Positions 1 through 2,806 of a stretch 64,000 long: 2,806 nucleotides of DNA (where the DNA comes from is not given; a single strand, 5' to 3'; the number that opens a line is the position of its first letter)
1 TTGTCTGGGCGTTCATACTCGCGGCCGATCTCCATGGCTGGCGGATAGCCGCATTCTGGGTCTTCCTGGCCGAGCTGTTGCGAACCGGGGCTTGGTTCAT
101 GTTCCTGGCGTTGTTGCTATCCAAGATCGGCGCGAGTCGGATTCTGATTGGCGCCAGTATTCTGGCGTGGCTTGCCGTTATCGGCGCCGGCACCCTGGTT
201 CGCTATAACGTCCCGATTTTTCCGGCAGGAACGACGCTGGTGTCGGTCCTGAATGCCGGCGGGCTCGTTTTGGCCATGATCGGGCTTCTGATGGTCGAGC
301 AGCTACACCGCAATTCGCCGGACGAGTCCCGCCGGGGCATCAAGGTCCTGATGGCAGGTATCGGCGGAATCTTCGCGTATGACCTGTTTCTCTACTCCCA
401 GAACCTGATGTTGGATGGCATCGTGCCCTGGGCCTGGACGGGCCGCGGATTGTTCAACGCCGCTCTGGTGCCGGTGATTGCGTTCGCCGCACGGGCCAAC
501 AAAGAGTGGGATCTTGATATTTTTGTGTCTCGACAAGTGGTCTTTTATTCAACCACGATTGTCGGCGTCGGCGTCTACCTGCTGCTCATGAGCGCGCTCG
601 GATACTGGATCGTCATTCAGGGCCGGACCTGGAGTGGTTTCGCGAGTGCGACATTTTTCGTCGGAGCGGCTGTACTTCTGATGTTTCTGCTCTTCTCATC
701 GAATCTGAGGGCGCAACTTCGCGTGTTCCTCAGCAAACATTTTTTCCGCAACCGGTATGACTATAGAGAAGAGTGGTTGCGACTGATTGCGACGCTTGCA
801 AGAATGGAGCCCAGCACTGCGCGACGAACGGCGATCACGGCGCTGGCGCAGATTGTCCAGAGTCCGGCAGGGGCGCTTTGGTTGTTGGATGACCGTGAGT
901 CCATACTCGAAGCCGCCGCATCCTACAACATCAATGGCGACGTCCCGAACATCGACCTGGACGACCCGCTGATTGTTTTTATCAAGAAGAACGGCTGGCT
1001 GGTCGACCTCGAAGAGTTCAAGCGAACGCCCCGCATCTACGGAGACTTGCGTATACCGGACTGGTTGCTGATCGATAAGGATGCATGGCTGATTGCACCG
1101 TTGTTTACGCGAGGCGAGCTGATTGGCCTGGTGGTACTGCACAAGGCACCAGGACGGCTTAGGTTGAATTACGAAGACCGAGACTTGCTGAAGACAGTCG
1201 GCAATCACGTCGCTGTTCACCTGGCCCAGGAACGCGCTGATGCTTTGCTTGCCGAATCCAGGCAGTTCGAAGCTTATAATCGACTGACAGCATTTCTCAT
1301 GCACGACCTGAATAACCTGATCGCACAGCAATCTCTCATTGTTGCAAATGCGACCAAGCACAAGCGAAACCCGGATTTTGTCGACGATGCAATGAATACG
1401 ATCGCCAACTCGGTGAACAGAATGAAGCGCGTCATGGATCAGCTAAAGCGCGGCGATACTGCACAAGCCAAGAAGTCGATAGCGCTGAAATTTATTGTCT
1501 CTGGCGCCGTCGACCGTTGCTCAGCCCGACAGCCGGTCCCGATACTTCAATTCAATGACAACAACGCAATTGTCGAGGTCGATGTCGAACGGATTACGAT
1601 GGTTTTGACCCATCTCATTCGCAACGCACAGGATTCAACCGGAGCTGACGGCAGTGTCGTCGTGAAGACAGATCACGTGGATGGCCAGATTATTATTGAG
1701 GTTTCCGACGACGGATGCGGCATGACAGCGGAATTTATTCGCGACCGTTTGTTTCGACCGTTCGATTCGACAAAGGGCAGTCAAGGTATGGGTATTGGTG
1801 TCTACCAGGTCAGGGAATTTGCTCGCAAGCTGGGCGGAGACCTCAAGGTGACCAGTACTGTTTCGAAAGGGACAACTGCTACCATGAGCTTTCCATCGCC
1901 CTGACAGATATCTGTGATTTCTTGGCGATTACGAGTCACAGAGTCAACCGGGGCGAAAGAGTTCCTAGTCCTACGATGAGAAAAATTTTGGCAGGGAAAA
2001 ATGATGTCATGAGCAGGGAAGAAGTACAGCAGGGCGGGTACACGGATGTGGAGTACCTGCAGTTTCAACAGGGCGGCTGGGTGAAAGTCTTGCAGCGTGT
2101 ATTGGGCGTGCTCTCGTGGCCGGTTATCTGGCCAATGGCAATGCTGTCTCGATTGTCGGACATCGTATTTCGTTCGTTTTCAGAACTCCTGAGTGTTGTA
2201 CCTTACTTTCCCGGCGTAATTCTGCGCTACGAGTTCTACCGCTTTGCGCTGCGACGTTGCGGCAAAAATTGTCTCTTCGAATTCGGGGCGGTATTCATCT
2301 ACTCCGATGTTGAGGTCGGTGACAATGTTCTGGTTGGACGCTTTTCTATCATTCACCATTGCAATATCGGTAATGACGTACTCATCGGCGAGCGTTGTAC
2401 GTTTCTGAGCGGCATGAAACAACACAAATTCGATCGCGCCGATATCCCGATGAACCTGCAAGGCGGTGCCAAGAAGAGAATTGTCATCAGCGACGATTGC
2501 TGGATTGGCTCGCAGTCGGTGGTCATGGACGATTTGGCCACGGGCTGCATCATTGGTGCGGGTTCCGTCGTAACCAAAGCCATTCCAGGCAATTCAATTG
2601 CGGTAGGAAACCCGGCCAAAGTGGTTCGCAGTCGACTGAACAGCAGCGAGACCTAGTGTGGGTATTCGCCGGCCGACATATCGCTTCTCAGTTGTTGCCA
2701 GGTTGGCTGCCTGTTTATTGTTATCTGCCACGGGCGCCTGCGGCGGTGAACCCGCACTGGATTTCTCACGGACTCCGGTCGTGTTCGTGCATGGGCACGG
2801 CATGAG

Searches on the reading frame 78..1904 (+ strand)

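Call 50: search_protein_families(library=ncbifam, proteins=[window:78-1904:+], max_evalue=0.00001)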
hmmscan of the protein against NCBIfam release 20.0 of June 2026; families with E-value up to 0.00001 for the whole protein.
window:78-1904:+ (608 aa): 50 families (the best 25 are shown)
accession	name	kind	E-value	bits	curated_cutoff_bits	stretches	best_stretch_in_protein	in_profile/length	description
TIGR02916.1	PEP_his_kin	equivalog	7.5e-188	626.3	300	1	49-606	123-679/679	XrtA/PEP-CTERM system histidine kinase PrsK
NF008468.0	PRK11360.1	equivalog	2.6e-19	69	646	1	430-606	425-607/616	two-component system sensor histidine kinase AtoS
NF007688.0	PRK10364.1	equivalog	1.8e-16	60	479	1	490-606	334-450/460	two-component system sensor histidine kinase ZraS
NF033092.0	HK_WalK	equivalog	1.2e-14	53.8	725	1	432-606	405-593/594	cell wall metabolism sensor histidine kinase WalK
NF046044.1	PnpS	equivalog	3.3e-14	52.7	400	1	494-606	274-390/390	two-component system histidine kinase PnpS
NF010076.0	PRK13557.1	subfamily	8.3e-14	50.9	631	1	386-607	149-394/540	histidine kinase famiy protein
NF047794.1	HisKinPtgB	equivalog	1.1e-13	50.3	1000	1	407-605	449-653/656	two-component system sensor histidine kinase PgtB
NF010411.0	PRK13837.1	equivalog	3.3e-13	48.5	647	1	349-606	392-674/828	two-component system VirA-like sensor kinase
TIGR02956.1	TMAO_torS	equivalog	5.7e-13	47.9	676.5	1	494-604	568-679/967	TMAO reductase system sensor histidine kinase/response regulator TorS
NF011874.0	PRK15347.1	equivalog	1.2e-12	46.8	852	1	499-606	507-613/921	two component system sensor kinase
NF008298.1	PRK11086.1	subfamily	1.3e-12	47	520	1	503-606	421-524/529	DcuS/MalK family sensor histidine kinase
NF052574.1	HisKinEspCMyxo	equivalog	3.1e-12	45.5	1200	1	383-607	400-637/785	serine histidine kinase EspC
NF041777.1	sens_FixL_Rhizob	equivalog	4.3e-12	45.4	850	1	407-606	269-480/485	sensor protein FixL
NF008543.0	PRK11466.1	equivalog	8.8e-12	43.7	982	1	497-606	553-661/914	TMAO reductase system sensor histidine kinase/response regulator TorS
NF047405.1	SensHisKinSapS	equivalog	1.6e-11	44.2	550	1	491-606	213-332/341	two-component system sensor histidine kinase SapS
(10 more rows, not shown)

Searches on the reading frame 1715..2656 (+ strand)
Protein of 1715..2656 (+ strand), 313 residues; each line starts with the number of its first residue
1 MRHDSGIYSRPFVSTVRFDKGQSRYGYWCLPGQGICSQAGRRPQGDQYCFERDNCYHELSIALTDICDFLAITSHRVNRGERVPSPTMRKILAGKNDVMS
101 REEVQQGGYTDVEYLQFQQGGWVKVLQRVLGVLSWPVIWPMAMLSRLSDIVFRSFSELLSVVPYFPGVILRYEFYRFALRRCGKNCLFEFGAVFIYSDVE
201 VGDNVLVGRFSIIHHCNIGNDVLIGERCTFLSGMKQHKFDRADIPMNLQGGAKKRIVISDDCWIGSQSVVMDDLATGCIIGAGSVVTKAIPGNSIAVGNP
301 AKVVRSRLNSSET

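Call 50: search_protein_families(library=ncbifam, proteins=[window:1715-2656:+], max_evalue=0.00001)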
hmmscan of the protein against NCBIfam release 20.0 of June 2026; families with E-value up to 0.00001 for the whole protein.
window:1715-2656:+ (313 aa): 31 families (the best 25 are shown)
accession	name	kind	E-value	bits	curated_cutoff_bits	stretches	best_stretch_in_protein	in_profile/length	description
NF007240.0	PRK09677.1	equivalog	1.2e-18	67.3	243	1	188-307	61-184/192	putative lipopolysaccharide biosynthesis O-acetyl transferase WbbJ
NF007797.0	PRK10502.1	subfamily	3.8e-14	52.7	192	1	198-309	72-181/183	WcaF family extracellular polysaccharide biosynthesis acetyltransferase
TIGR03570.1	NeuD_NnaD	subfamily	2.3e-13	50.2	160.8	1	256-302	154-202/202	NeuD/PglB/VioB family sugar acetyltransferase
NF041874.1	EPS_EpsC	equivalog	3.6e-12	46.3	150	1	196-306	59-166/168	serine O-acetyltransferase EpsC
NF000311.1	Vat_ABCDEFH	equivalog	2.5e-11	43.5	300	1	201-310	54-167/201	Vat family streptogramin A O-acetyltransferase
TIGR03308.1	phn_thr-fam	hypoth_equivalog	5.3e-11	42.7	201.65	1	253-309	106-164/204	phosphonate metabolim protein, transferase hexapeptide repeat family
NF050158.1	CarbAnhydGPos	equivalog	7.4e-11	42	250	1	257-306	89-142/172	gamma carbonic anhydrase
TIGR04008.1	WcaF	equivalog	1.1e-10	41.6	326.3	1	166-308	36-179/180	colanic acid biosynthesis acetyltransferase WcaF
NF007076.0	PRK09527.1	equivalog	1.1e-10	41.2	347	1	183-306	59-184/203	galactoside O-acetyltransferase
NF010937.0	PRK14357.1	equivalog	1.4e-10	40.7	658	1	244-305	372-435/448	bifunctional UDP-N-acetylglucosamine diphosphorylase/glucosamine-1-phosphate N-acetyltransferase GlmU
NF033468.1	stregram_VatI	exception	1.7e-09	37.8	415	1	253-309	110-168/208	streptogramin A O-acetyltransferase Vat(I)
TIGR01173.1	glmU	equivalog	2.2e-09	36.7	366.85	0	244-302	380-440/452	bifunctional UDP-N-acetylglucosamine diphosphorylase/glucosamine-1-phosphate N-acetyltransferase GlmU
NF000101.1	stregram_VatA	exception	4.4e-09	36.3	450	1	196-309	57-174/219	streptogramin A O-acetyltransferase Vat(A)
NF000490.1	chloram_CatB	equivalog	5.5e-09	35.7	350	1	255-312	110-169/210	type B chloramphenicol O-acetyltransferase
NF010935.0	PRK14355.1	equivalog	9.8e-09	34.3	718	1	244-305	386-449/459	bifunctional UDP-N-acetylglucosamine diphosphorylase/glucosamine-1-phosphate N-acetyltransferase GlmU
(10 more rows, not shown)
